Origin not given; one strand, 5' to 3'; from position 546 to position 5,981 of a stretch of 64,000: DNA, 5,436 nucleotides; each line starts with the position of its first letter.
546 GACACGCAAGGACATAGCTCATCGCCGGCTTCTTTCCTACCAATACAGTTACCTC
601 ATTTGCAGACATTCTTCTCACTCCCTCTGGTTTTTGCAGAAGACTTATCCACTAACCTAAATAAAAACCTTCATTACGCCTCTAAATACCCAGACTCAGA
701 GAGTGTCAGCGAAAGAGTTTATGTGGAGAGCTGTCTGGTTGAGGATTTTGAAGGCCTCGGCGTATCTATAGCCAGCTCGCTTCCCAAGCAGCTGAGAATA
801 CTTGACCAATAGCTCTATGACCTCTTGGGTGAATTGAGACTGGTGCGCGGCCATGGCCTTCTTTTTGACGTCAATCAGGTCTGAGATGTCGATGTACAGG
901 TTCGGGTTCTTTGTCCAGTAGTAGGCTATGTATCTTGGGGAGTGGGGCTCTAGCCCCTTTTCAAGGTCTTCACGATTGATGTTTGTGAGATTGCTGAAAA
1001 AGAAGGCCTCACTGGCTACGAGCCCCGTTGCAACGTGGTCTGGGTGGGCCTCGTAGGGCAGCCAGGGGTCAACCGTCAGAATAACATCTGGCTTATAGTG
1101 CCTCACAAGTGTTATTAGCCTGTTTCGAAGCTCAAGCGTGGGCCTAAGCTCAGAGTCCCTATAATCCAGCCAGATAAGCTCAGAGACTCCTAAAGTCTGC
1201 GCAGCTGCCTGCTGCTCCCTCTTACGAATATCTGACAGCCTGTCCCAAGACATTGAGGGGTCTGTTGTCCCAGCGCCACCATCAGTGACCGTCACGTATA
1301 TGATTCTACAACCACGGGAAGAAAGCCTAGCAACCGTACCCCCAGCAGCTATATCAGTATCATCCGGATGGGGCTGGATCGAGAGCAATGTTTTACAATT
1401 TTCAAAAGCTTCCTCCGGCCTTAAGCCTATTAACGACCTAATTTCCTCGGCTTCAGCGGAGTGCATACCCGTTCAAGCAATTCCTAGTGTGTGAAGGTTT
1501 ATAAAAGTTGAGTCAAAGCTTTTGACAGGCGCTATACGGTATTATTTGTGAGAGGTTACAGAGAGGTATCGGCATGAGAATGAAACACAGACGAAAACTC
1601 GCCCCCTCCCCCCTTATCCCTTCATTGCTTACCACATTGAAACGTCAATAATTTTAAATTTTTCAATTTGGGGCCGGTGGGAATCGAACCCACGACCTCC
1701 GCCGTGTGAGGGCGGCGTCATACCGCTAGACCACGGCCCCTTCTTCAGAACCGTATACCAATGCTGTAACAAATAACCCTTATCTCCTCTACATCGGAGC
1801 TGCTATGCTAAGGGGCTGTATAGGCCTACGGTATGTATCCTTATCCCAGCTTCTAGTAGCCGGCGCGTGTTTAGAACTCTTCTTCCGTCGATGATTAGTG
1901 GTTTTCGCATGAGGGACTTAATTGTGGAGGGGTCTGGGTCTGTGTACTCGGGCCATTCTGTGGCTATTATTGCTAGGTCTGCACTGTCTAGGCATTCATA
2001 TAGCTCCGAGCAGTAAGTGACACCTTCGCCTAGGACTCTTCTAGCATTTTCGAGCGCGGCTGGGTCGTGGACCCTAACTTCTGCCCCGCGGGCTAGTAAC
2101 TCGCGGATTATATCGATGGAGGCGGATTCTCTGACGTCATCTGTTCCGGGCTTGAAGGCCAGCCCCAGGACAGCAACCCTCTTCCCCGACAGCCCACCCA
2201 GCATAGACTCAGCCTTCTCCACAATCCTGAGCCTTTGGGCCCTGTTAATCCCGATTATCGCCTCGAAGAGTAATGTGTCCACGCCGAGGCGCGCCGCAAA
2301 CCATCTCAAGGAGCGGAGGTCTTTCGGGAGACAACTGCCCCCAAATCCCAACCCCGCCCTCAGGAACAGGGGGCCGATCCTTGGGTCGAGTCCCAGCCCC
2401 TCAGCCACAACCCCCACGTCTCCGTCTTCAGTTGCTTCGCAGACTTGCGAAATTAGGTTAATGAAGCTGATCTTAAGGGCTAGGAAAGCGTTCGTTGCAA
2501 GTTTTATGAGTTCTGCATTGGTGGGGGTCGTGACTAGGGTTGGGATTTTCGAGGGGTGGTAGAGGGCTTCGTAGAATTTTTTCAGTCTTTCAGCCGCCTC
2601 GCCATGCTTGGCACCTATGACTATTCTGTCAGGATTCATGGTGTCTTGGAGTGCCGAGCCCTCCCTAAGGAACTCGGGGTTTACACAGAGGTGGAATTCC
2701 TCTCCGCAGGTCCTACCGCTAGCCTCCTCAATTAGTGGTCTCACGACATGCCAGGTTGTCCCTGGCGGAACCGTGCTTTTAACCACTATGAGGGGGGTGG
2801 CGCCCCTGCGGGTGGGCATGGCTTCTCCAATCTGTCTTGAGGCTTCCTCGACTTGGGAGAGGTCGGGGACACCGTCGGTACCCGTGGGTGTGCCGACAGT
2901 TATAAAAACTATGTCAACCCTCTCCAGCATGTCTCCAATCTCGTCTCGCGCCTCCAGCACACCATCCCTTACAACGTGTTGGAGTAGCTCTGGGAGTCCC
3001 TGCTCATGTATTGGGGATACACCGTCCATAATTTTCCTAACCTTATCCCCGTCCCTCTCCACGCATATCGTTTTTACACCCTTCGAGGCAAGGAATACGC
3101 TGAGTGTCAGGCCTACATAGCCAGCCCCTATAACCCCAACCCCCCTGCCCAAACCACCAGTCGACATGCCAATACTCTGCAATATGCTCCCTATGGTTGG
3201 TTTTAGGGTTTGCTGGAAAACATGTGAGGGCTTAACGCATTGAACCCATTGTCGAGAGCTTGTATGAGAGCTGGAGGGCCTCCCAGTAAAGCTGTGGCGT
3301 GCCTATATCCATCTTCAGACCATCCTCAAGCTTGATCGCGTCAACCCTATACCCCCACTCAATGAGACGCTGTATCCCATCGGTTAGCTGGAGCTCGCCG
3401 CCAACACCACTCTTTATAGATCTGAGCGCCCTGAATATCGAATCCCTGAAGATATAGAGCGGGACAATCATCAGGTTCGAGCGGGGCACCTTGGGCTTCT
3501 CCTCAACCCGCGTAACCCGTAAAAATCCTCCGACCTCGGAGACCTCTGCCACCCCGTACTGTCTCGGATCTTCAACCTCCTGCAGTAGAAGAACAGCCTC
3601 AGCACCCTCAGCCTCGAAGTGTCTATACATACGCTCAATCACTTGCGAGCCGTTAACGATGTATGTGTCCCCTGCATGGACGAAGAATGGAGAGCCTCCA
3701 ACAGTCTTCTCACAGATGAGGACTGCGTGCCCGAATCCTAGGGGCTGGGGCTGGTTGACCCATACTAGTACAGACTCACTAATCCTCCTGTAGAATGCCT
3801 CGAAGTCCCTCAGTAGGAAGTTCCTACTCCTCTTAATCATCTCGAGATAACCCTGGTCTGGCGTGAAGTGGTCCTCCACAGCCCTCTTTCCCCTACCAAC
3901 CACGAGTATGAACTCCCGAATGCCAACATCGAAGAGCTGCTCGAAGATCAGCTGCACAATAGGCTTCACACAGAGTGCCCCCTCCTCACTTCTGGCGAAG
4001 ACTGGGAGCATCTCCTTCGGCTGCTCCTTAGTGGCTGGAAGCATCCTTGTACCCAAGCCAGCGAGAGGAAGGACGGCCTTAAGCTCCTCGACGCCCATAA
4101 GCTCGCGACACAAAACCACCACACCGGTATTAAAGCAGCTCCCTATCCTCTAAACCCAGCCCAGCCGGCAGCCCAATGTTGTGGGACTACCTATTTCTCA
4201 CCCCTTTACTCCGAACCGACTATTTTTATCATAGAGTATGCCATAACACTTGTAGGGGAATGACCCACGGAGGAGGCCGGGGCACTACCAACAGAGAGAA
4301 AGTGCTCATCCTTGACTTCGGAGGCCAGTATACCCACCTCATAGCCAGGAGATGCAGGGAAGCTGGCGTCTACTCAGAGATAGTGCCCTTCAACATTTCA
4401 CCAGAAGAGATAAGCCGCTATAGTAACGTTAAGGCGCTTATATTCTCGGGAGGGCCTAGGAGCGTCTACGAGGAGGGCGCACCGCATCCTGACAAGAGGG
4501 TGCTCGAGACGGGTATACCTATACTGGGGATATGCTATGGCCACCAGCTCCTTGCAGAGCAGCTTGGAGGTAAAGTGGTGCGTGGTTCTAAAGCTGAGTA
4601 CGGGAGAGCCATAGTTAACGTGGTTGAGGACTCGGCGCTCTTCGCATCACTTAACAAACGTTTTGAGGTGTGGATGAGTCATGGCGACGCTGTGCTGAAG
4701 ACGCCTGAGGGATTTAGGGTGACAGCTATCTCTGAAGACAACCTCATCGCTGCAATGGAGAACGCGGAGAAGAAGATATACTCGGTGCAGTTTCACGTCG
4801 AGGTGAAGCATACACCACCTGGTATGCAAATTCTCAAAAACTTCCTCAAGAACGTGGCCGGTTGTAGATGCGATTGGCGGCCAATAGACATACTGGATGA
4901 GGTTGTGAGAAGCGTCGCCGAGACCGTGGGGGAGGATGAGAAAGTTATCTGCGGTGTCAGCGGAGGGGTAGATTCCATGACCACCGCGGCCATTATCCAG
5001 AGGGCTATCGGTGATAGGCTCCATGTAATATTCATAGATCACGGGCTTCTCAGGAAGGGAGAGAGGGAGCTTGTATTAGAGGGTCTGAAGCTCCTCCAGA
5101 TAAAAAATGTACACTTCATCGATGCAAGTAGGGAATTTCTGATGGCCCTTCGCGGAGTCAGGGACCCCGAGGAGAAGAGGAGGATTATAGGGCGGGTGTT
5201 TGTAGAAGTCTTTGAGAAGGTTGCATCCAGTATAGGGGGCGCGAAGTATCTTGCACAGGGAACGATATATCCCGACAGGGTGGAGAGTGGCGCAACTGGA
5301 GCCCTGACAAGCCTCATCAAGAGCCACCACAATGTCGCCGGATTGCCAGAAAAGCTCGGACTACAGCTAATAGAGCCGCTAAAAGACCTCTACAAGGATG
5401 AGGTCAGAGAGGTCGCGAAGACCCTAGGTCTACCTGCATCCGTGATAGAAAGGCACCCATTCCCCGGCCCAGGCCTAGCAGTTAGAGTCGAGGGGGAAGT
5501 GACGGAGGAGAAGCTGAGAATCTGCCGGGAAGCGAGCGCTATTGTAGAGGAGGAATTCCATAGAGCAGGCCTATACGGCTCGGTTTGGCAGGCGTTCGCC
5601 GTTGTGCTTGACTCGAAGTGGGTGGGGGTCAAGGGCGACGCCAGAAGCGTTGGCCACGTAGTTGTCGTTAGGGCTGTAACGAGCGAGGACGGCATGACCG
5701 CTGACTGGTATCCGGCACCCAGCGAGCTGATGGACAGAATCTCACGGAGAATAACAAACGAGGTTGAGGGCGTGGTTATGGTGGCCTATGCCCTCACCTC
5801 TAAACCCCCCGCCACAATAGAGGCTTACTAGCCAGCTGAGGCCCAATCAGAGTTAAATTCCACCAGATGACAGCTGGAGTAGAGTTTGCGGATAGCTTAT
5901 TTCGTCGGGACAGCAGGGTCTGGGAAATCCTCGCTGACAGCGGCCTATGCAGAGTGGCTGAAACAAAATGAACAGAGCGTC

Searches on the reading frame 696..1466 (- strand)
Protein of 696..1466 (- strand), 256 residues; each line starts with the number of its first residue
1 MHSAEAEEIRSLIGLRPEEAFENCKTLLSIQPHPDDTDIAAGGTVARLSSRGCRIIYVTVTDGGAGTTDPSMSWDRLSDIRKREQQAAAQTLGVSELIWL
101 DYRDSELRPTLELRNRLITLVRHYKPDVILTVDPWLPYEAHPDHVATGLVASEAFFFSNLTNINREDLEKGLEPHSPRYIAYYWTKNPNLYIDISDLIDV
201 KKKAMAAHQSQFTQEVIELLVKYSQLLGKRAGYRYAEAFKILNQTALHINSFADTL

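Call 39: search_protein_families(library=pfam, proteins=[window:696-1466:-], max_evalue=0.001)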
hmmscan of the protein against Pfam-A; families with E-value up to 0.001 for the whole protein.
window:696-1466:- (256 aa): 1 family
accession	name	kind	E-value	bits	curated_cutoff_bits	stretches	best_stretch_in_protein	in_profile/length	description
PF02585.22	PIG-L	-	1.3e-31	110.2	28.2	1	28-154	1-128/129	GlcNAc-PI de-N-acetylase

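Call 74: find_encoding_contigs(protein=window:696-1466:-, flank=10000, max_places=4)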
Protein window:696-1466:- (256 aa): 1 contig read that carries it; 1 place shown.
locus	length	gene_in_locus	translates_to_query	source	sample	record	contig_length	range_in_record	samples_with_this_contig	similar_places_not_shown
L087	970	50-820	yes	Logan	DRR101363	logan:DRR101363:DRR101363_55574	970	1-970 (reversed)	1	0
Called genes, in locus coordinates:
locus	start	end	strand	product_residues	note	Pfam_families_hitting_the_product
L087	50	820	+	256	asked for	PF02585:PIG-L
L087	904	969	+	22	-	?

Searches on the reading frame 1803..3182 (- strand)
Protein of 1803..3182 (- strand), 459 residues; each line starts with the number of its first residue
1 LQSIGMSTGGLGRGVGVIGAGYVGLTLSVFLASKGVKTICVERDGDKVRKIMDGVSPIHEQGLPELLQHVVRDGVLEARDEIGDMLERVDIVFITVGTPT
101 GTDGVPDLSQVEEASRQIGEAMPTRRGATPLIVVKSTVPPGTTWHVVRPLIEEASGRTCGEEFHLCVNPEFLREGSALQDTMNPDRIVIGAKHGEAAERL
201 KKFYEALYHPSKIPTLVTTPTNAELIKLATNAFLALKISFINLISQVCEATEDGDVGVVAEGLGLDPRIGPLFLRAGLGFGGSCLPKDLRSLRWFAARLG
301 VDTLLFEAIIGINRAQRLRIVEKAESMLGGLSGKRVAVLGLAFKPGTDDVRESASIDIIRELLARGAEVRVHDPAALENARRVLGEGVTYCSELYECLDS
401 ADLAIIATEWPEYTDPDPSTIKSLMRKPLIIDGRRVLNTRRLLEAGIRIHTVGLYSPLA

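Call 39: search_protein_families(library=pfam, proteins=[window:1803-3182:-], max_evalue=0.001)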
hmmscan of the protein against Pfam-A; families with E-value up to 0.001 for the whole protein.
window:1803-3182:- (459 aa): 7 families
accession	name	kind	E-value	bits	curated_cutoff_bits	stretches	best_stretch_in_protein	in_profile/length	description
PF03721.20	UDPG_MGDP_dh_N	-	7.6e-52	176.1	27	1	15-201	3-185/187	UDP-glucose/GDP-mannose dehydrogenase family, NAD binding domain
PF03720.21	UDPG_MGDP_dh_C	-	4.9e-35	120.5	30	1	337-438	1-102/103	UDP-glucose/GDP-mannose dehydrogenase family, UDP binding domain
PF00984.24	UDPG_MGDP_dh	-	1.7e-29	102.2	25.4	1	222-314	2-93/94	UDP-glucose/GDP-mannose dehydrogenase family, central domain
PF03807.23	F420_oxidored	-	4.2e-07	30.9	21.6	0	15-96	2-67/94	NADP oxidoreductase coenzyme F420-dependent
PF01494.25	FAD_binding_3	-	1.1e-05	25.3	22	1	15-50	4-39/349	FAD binding domain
PF03446.21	NAD_binding_2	-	0.00013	22.4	21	0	15-105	2-72/161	NAD binding domain of 6-phosphogluconate dehydrogenase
PF01488.26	Shikimate_DH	-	0.0005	20.6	24.3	0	14-69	14-72/138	Shikimate / quinate 5-dehydrogenase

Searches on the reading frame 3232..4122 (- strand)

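Call 39: search_protein_families(library=pfam, proteins=[window:3232-4122:-], max_evalue=0.001)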
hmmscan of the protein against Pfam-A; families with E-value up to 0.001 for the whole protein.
window:3232-4122:- (296 aa): 2 families
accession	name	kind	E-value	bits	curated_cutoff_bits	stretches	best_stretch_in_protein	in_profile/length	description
PF00483.29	NTP_transferase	-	8.1e-25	88.2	21.2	1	20-284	6-240/245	Nucleotidyl transferase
PF12804.13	NTP_transf_3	-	0.00031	21.4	27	0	21-238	6-146/160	MobA-like NTP transferase domain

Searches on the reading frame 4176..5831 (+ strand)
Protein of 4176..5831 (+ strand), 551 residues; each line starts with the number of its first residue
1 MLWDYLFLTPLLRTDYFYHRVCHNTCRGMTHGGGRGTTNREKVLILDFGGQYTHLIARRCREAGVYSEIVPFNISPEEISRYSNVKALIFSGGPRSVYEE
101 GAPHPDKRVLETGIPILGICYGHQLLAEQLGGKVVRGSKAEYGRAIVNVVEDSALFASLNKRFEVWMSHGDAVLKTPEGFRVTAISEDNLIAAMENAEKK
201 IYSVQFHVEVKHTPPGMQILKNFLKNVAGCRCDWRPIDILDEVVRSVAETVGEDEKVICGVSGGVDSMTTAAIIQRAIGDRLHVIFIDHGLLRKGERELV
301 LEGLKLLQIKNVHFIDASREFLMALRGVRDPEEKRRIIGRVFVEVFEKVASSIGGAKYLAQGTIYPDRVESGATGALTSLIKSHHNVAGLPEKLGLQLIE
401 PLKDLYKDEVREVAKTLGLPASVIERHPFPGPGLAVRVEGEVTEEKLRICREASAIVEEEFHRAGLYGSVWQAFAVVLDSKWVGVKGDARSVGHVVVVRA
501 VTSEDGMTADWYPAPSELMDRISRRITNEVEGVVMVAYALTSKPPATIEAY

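Call 39: search_protein_families(library=pfam, proteins=[window:4176-5831:+], max_evalue=0.001)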
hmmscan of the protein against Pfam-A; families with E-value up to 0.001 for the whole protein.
window:4176-5831:+ (551 aa): 5 families
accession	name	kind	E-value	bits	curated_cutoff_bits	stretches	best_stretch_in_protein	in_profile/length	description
PF00117.34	GATase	-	3.6e-49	167.4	22.8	1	44-226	1-189/190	Glutamine amidotransferase class-I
PF00958.27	GMP_synt_C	-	4.2e-35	120.1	27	1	459-549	1-91/92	GMP synthase C terminal domain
PF07722.19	Peptidase_C26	-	1.8e-16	61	20.5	1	108-209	100-219/219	Peptidase C26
PF02540.23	NAD_synthase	-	1.6e-10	41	21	1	243-281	8-45/242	NAD synthase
PF03054.22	tRNA_Me_trans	-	0.00059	20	20.6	0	255-278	1-24/202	tRNA methyl transferase HUP domain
